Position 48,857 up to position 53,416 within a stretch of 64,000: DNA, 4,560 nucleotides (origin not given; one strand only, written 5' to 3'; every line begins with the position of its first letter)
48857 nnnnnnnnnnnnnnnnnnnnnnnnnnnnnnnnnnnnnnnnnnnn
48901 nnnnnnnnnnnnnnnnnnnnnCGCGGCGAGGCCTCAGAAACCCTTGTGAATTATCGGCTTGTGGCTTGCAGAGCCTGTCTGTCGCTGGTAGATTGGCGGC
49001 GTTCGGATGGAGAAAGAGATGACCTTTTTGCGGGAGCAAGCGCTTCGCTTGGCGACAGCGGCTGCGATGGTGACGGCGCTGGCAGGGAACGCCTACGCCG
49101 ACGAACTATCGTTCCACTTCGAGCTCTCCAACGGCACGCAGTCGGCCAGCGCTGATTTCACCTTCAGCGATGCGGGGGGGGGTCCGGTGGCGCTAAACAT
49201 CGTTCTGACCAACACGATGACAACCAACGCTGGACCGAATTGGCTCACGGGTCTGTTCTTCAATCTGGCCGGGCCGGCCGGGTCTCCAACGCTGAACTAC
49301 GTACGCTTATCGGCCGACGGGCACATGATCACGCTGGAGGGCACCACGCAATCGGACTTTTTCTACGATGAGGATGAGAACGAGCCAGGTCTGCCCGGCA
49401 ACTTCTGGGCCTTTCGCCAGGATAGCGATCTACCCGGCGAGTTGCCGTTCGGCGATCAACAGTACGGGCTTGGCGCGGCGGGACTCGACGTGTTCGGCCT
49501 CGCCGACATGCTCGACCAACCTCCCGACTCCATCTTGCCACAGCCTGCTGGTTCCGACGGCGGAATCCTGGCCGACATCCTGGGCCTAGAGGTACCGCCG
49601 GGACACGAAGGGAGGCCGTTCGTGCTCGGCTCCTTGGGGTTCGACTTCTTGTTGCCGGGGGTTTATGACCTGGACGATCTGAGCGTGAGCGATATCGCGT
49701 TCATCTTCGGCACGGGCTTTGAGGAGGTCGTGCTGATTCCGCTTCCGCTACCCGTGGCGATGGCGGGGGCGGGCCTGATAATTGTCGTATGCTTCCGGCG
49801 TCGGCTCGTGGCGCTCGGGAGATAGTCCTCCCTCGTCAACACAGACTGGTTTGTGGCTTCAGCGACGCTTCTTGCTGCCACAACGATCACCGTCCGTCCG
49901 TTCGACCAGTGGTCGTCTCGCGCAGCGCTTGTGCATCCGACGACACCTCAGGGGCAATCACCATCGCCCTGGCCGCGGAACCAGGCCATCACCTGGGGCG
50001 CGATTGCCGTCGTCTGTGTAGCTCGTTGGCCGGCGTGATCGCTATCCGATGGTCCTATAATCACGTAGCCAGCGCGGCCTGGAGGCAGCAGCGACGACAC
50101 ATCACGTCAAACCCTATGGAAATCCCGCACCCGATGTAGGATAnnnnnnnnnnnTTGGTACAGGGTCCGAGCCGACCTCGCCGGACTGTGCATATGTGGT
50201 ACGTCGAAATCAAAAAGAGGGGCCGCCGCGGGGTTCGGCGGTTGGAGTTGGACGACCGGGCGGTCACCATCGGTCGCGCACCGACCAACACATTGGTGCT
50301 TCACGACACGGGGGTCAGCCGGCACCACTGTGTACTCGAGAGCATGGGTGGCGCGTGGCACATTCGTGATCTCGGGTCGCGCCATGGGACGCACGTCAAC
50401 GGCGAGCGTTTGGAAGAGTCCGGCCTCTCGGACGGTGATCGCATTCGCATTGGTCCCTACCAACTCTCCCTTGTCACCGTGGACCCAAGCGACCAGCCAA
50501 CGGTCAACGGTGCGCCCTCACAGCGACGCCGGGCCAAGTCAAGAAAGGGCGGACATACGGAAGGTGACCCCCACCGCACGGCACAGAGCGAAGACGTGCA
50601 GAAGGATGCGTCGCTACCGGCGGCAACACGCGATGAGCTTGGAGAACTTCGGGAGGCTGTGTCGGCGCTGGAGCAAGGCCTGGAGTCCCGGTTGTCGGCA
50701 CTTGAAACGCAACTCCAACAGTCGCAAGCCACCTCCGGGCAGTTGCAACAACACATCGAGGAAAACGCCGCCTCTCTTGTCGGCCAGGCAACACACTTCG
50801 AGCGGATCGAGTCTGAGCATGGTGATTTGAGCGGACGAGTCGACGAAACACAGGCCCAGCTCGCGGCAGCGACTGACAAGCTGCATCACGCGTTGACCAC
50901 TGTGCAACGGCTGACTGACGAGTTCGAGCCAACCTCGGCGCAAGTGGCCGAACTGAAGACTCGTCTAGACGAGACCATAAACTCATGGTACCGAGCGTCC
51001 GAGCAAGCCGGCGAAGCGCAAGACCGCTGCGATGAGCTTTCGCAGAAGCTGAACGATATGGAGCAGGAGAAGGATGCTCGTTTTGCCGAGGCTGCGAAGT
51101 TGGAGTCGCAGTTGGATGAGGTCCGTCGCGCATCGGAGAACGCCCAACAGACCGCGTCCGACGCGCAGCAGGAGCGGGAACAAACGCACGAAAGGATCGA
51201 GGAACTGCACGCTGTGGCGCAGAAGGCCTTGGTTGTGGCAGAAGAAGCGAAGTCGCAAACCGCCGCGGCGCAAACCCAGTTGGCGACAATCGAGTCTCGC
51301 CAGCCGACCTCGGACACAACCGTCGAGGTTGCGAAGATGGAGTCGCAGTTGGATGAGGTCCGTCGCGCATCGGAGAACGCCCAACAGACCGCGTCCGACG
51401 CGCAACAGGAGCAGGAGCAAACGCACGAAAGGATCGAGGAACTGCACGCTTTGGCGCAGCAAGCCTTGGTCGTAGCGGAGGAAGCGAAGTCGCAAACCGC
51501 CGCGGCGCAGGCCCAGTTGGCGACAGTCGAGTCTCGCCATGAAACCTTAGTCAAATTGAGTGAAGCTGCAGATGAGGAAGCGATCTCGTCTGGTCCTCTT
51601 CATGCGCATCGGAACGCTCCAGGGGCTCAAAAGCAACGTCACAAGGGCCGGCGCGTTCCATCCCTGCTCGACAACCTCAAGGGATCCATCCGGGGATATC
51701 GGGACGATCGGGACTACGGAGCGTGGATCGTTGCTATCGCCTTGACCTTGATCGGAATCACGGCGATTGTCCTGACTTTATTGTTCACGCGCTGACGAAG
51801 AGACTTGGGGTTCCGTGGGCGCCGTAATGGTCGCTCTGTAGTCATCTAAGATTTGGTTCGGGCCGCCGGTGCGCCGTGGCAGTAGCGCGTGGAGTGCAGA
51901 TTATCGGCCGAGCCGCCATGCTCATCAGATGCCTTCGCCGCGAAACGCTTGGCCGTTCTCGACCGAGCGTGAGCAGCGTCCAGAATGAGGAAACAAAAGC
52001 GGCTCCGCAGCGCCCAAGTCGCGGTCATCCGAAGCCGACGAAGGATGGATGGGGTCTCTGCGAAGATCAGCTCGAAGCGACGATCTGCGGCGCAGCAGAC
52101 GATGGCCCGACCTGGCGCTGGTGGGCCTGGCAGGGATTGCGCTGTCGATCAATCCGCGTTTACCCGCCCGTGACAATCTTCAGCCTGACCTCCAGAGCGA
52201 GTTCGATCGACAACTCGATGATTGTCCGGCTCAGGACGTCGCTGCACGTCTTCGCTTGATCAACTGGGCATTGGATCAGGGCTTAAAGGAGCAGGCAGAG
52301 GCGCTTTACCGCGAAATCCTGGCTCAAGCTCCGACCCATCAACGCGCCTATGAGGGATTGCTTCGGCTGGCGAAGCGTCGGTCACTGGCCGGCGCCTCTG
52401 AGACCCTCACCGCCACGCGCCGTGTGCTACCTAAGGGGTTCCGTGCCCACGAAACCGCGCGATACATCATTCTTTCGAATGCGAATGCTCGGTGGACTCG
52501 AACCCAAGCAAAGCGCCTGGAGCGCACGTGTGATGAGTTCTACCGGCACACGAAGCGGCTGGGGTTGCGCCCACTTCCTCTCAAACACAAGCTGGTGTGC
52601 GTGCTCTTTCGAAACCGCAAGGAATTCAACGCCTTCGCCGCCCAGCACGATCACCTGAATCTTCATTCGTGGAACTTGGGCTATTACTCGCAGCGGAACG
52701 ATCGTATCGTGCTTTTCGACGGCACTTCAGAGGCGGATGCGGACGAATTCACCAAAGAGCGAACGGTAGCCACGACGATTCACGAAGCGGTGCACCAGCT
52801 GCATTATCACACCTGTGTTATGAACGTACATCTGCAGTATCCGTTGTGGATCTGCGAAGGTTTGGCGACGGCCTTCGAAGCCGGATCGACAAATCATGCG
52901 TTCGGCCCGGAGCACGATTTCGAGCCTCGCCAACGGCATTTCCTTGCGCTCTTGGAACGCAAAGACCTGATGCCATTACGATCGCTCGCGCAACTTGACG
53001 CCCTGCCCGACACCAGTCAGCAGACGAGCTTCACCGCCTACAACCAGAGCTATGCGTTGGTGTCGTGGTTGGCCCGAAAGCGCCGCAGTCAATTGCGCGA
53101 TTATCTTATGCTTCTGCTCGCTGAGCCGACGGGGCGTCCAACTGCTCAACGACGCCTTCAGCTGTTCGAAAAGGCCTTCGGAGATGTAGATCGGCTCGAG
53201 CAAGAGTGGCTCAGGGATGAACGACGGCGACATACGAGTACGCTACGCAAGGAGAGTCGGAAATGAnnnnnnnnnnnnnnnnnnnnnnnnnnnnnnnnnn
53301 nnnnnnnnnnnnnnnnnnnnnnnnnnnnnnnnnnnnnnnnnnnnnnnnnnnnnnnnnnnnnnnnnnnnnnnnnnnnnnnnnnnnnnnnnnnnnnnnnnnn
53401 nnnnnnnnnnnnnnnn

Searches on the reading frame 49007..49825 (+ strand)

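Call 40: search_protein_families(library=pfam, proteins=[window:49007-49825:+], max_evalue=0.001)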
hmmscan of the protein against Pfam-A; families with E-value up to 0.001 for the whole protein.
window:49007-49825:+ (272 aa): 0 families

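Call 41: search_protein_families(library=ncbifam, proteins=[window:49007-49825:+], max_evalue=0.01)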
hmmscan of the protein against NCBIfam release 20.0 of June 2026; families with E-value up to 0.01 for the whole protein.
window:49007-49825:+ (272 aa): 1 family
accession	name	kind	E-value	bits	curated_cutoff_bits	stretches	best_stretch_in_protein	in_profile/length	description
NF045504.1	Xrt_dep_XDD4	subfamily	6.9e-18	65.3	40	1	24-240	3-202/202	XDD4 family exosortase-dependent surface protein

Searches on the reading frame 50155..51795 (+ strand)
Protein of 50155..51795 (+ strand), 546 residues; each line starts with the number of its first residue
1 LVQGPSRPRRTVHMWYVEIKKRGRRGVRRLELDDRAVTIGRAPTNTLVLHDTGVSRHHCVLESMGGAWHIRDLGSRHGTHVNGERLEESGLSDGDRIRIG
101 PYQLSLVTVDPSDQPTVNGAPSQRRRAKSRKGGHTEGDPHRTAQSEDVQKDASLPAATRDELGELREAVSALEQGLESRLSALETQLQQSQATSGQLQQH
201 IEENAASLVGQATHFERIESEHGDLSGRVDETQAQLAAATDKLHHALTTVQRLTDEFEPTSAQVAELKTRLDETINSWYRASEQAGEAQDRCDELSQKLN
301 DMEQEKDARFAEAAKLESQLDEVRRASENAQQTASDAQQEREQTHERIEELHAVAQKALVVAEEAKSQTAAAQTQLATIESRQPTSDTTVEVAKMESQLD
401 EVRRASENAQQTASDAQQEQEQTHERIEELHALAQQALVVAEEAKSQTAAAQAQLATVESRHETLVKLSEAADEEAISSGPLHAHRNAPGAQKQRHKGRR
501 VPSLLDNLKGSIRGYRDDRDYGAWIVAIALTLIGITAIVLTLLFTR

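Call 40: search_protein_families(library=pfam, proteins=[window:50155-51795:+], max_evalue=0.001)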
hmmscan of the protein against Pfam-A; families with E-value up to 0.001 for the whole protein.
window:50155-51795:+ (546 aa): 2 families
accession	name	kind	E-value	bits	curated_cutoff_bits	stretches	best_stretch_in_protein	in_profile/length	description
PF00498.31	FHA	-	6e-21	75.1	20.7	1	37-100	1-67/67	FHA domain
PF16697.10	Yop-YscD_cpl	-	7.4e-18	65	33.2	1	28-108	10-92/94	Inner membrane component of T3SS, cytoplasmic domain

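Call 41: search_protein_families(library=ncbifam, proteins=[window:50155-51795:+], max_evalue=0.01)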
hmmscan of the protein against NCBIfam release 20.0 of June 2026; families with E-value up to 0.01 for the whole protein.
window:50155-51795:+ (546 aa): 13 families
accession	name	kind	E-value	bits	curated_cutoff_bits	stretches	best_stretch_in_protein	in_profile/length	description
NF049868.1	FhaB_Rv0019c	equivalog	2.4e-16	60.2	125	1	23-104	74-156/158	FHA domain-containing protein FhaB/FipA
NF041660.2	oxygluDhInhib_OdhI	equivalog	1.4e-15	57.3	200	1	19-108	40-129/130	oxoglutarate dehydrogenase inhibitor Odhl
TIGR03354.1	VI_FHA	hypoth_equivalog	1.1e-14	55.1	120.25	1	31-231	20-223/420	type VI secretion system-associated FHA domain protein TagH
NF033760.1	gliding_GltG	equivalog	9.6e-14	50.8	650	1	31-144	20-127/650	adventurous gliding motility protein GltG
NF052573.1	HisKinEspAMyxo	equivalog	1.4e-09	36.6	1400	1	31-101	42-113/755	serine histidine kinase EspA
TIGR02168.1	SMC_prok_B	equivalog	1.5e-09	36.2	567.35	1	155-465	674-986/1181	chromosome segregation protein SMC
NF045487.1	ASRP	equivalog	6e-08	31.8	300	1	209-474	114-390/593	archaea-specific SMC-related protein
TIGR02169.1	SMC_prok_A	equivalog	5.1e-06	24.5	729.4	1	170-460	681-959/1165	chromosome segregation protein SMC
NF002572.0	PRK02224.1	equivalog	3e-05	22.5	1087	1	159-499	233-568/888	DNA double-strand break repair ATPase Rad50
TIGR04523.1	Mplasa_alph_rch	subfamily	0.0001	20.4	270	1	148-275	182-308/745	helix-rich protein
NF003034.1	PRK03918.1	equivalog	0.00028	19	700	1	146-460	224-529/878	DNA double-strand break repair ATPase Rad50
NF041035.1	Rad50_Halo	equivalog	0.00043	18.8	1000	1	185-446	180-440/883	DNA double-strand break repair ATPase Rad50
TIGR01843.1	type_I_hlyD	subfamily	0.0055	15.7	208.65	1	154-305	112-267/422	HlyD family type I secretion periplasmic adaptor subunit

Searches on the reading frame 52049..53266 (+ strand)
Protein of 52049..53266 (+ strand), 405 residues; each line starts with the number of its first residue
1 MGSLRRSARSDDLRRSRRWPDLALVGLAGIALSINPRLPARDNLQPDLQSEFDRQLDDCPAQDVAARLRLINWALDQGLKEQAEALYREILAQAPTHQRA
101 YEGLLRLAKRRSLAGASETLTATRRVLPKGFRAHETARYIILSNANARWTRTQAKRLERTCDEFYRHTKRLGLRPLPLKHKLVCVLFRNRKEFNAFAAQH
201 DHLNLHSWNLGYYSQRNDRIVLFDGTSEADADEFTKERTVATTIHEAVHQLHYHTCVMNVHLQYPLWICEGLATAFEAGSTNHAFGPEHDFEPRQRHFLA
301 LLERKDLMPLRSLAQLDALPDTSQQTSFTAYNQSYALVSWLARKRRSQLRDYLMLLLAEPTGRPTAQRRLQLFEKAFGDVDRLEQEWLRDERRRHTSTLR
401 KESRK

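Call 40: search_protein_families(library=pfam, proteins=[window:52049-53266:+], max_evalue=0.001)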
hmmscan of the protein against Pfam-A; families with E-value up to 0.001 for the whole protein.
window:52049-53266:+ (405 aa): 1 family
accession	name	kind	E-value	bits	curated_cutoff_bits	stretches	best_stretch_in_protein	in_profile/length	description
PF07607.17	DUF1570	-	6e-13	49.7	22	1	240-353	2-119/129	Protein of unknown function (DUF1570)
